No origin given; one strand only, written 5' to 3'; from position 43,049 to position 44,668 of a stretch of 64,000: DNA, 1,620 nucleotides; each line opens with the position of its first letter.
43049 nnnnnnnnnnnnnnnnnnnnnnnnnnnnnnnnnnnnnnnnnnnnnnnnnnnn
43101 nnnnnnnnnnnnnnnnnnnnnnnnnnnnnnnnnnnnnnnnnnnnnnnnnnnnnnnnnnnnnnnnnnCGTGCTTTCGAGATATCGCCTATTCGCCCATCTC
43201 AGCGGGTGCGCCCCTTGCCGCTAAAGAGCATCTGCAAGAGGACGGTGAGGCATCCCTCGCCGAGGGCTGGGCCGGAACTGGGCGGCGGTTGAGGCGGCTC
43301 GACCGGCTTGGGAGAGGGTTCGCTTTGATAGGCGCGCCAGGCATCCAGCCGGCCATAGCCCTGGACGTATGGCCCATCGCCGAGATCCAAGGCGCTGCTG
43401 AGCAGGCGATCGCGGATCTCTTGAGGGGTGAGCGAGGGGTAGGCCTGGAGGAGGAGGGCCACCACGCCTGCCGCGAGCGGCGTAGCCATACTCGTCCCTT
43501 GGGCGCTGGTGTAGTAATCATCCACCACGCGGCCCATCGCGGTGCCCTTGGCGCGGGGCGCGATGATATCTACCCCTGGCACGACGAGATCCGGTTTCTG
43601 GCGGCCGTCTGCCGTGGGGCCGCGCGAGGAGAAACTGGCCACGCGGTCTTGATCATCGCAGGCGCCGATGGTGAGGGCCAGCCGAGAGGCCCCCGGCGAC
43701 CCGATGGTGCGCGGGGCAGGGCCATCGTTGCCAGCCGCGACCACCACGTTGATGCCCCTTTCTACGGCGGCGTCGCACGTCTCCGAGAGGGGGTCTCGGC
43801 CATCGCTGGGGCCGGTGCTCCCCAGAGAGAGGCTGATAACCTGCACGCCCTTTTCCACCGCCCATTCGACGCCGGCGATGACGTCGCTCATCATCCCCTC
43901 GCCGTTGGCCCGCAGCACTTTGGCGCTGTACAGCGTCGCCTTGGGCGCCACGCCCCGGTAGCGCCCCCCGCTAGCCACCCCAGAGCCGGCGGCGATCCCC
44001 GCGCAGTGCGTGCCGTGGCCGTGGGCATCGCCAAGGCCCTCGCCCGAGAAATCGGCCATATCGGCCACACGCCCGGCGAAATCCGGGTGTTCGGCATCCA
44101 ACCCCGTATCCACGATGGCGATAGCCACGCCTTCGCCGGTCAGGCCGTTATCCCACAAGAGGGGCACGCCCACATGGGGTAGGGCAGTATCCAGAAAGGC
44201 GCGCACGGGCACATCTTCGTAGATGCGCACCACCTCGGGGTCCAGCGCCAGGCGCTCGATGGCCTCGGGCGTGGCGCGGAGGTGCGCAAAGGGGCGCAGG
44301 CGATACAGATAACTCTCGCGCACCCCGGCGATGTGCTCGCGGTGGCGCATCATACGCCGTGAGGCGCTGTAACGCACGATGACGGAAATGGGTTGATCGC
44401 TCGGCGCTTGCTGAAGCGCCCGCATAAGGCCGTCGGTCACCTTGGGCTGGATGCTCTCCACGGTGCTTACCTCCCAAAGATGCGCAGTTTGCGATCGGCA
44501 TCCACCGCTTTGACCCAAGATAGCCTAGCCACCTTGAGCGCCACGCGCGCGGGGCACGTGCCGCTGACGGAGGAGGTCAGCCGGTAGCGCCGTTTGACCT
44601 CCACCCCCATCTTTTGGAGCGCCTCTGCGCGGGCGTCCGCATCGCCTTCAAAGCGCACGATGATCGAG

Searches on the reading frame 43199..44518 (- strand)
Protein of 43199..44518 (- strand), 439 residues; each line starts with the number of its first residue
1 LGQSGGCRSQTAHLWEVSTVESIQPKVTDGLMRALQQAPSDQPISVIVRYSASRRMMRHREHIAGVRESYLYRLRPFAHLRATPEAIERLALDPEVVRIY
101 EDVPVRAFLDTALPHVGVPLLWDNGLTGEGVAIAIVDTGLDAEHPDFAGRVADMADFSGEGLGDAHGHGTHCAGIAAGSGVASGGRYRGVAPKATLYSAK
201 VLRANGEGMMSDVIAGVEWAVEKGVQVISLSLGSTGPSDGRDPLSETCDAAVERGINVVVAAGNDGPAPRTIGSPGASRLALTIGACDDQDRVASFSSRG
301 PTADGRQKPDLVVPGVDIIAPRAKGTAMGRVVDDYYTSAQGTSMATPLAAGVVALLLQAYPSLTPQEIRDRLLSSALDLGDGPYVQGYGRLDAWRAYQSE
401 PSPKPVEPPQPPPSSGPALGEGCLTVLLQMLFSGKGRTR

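Call 3: search_protein_families(library=pfam, proteins=[window:43199-44518:-], max_evalue=0.1)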
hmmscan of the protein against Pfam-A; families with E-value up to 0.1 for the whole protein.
window:43199-44518:- (439 aa): 2 families
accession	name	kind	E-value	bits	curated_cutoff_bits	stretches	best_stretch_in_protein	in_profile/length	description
PF00082.27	Peptidase_S8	-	3.1e-65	220.8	21.8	1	128-389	1-288/288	Subtilase family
PF05922.21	Inhibitor_I9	-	0.048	14.8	21.2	1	61-106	36-80/82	Peptidase inhibitor I9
